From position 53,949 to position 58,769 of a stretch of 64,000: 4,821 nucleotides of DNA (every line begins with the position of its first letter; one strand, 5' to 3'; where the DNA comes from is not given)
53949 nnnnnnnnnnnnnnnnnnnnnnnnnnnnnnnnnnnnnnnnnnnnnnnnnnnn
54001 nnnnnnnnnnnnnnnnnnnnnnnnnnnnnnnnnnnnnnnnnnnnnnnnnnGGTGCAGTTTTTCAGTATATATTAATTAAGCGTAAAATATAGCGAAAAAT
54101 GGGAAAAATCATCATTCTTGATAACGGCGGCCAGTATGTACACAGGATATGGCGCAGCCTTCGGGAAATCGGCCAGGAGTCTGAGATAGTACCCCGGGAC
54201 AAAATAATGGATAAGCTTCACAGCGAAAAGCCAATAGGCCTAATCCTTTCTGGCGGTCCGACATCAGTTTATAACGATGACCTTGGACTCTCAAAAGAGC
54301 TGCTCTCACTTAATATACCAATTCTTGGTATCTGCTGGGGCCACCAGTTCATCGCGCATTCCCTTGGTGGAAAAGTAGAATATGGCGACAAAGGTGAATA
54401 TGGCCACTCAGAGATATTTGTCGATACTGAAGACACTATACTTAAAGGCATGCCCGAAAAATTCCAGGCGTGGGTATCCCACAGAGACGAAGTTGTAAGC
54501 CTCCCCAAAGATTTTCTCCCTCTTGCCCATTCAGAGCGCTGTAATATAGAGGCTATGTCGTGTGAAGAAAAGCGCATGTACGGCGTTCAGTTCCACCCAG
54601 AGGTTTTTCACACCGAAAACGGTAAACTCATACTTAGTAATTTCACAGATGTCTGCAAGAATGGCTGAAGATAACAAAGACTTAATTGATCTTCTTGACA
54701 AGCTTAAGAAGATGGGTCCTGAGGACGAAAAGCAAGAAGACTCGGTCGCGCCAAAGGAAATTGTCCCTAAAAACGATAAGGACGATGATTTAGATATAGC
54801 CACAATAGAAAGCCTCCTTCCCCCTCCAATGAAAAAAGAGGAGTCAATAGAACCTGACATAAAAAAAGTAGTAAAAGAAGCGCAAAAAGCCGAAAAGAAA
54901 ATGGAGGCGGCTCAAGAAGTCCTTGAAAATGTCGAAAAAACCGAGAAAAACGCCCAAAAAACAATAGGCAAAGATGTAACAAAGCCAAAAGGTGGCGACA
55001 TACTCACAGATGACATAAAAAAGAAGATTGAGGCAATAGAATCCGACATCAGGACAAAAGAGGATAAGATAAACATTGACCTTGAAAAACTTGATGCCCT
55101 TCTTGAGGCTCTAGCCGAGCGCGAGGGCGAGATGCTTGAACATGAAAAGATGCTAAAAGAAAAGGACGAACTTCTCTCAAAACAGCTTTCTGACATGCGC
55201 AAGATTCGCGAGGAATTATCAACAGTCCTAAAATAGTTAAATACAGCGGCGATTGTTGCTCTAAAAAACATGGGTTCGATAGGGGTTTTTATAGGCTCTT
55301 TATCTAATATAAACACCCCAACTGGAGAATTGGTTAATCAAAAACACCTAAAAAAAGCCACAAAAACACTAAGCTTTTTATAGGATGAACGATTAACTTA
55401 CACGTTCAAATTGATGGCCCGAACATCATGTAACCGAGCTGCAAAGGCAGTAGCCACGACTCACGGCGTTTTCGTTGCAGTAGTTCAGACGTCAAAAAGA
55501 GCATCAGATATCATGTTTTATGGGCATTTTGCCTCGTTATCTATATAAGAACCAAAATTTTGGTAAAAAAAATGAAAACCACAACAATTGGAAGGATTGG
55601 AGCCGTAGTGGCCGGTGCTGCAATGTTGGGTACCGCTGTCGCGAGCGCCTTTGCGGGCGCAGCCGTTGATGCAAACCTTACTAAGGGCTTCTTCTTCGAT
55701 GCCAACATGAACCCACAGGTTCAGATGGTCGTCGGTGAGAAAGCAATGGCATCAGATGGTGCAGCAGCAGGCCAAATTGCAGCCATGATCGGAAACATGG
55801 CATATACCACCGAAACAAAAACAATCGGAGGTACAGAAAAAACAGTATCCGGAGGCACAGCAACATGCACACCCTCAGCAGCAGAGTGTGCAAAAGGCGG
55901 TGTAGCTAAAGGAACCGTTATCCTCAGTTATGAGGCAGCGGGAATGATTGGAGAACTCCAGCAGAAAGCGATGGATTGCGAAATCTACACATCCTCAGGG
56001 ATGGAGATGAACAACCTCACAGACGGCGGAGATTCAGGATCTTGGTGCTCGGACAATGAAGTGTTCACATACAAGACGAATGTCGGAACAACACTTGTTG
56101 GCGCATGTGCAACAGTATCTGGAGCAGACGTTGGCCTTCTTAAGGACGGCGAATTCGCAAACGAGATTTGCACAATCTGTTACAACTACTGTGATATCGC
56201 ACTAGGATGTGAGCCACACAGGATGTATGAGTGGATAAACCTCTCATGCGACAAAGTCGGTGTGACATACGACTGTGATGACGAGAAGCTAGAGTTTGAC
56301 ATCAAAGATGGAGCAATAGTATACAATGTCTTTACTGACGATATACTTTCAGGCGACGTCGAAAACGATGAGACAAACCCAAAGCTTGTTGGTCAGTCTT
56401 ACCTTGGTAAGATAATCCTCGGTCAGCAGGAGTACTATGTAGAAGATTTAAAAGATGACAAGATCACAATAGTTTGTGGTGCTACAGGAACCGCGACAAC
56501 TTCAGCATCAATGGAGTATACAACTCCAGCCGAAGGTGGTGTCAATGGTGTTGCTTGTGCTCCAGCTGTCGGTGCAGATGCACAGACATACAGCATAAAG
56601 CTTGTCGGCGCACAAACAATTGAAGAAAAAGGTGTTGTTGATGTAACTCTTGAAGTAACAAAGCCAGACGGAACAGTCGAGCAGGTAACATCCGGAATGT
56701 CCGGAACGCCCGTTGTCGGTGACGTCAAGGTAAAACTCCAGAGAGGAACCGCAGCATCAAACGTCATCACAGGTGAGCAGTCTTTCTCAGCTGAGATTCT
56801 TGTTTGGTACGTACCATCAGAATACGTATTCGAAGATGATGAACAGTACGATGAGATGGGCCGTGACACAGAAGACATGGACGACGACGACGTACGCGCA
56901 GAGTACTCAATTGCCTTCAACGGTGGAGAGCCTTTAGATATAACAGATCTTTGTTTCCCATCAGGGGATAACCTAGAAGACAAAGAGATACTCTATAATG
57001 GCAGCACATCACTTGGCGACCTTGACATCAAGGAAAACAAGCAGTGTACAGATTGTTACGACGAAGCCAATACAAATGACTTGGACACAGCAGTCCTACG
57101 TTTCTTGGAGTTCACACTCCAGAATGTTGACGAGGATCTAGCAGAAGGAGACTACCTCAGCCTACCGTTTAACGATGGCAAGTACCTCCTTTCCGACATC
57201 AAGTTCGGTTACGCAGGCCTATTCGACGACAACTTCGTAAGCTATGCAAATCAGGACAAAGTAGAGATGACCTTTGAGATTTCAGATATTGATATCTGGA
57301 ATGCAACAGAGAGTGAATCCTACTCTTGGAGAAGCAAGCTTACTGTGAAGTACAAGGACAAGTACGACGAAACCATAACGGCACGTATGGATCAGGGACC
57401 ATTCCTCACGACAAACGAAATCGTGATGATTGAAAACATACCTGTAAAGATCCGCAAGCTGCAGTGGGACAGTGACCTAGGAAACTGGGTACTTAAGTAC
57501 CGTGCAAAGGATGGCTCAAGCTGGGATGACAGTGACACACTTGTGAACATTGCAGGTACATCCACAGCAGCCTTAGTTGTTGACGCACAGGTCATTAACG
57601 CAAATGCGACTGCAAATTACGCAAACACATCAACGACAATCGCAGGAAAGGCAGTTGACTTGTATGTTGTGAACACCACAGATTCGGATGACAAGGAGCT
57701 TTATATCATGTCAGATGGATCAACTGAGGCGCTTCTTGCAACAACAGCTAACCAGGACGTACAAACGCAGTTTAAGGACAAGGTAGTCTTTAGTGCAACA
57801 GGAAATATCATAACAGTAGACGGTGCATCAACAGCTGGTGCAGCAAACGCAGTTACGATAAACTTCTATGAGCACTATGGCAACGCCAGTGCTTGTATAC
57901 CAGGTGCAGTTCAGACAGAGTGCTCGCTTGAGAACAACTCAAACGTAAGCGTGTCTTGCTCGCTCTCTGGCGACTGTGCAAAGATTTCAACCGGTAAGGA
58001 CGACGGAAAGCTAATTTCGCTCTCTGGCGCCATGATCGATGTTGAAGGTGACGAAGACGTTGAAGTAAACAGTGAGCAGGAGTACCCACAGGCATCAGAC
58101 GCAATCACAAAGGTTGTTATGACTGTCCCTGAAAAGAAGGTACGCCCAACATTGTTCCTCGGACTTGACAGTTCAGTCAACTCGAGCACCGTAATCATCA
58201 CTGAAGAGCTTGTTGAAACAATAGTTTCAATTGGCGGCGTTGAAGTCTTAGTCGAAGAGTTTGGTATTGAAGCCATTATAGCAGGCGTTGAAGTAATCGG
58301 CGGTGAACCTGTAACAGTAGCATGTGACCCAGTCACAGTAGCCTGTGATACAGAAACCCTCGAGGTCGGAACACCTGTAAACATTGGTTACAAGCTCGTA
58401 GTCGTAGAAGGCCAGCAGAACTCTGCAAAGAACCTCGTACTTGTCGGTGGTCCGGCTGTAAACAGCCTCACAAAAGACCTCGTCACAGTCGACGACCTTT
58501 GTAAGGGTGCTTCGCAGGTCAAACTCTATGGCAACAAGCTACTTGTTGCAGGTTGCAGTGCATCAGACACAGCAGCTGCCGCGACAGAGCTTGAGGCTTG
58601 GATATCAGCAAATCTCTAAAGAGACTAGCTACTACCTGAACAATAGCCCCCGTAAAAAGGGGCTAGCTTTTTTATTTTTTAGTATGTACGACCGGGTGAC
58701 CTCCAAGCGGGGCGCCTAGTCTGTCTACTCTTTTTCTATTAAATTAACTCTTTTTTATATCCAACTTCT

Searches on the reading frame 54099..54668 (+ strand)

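Call 53: search_protein_families(library=pfam, proteins=[window:54099-54668:+], max_evalue=0.0001)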
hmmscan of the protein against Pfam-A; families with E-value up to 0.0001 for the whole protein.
window:54099-54668:+ (189 aa): 2 families
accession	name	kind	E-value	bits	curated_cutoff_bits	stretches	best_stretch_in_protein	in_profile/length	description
PF00117.34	GATase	-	1.3e-43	149.4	22.8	1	6-182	2-186/190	Glutamine amidotransferase class-I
PF07722.19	Peptidase_C26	-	1.2e-12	48.5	20.5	1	62-168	95-219/219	Peptidase C26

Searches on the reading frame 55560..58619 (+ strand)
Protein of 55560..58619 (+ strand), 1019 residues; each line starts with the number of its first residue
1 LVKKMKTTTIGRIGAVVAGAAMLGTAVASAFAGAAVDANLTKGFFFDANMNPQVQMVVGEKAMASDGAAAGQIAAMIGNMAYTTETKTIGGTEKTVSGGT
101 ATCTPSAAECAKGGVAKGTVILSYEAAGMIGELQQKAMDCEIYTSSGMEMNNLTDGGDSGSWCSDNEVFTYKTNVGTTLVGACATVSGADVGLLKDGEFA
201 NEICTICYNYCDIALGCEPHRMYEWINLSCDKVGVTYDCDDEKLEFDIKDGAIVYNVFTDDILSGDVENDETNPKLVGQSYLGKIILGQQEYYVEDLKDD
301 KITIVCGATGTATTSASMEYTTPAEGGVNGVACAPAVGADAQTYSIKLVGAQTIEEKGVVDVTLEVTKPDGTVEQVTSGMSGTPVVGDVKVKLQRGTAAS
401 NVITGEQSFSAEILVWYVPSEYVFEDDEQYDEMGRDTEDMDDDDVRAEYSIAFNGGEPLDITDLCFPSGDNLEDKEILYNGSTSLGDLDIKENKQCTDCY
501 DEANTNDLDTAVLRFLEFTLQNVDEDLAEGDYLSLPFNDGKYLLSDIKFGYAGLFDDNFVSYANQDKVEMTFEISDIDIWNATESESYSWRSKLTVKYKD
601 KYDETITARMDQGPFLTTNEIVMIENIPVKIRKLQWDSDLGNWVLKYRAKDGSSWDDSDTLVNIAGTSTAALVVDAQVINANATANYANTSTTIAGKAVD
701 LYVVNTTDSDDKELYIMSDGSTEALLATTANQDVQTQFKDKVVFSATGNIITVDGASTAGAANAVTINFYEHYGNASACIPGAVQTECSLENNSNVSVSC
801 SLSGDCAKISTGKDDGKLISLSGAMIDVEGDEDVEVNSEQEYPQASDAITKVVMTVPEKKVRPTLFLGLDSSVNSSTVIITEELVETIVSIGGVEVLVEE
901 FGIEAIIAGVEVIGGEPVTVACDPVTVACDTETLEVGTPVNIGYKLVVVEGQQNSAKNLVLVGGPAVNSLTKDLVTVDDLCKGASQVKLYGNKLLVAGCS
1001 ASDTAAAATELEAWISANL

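Call 50: search_protein_families(library=pfam, proteins=[window:55560-58619:+], max_evalue=0.0001)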
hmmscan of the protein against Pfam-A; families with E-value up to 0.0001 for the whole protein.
window:55560-58619:+ (1019 aa): 1 family
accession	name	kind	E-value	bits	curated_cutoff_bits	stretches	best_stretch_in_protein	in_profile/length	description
PF05124.17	S_layer_C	-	7.4e-13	49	23.9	2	49-93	12-56/177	S-layer like family, outer domain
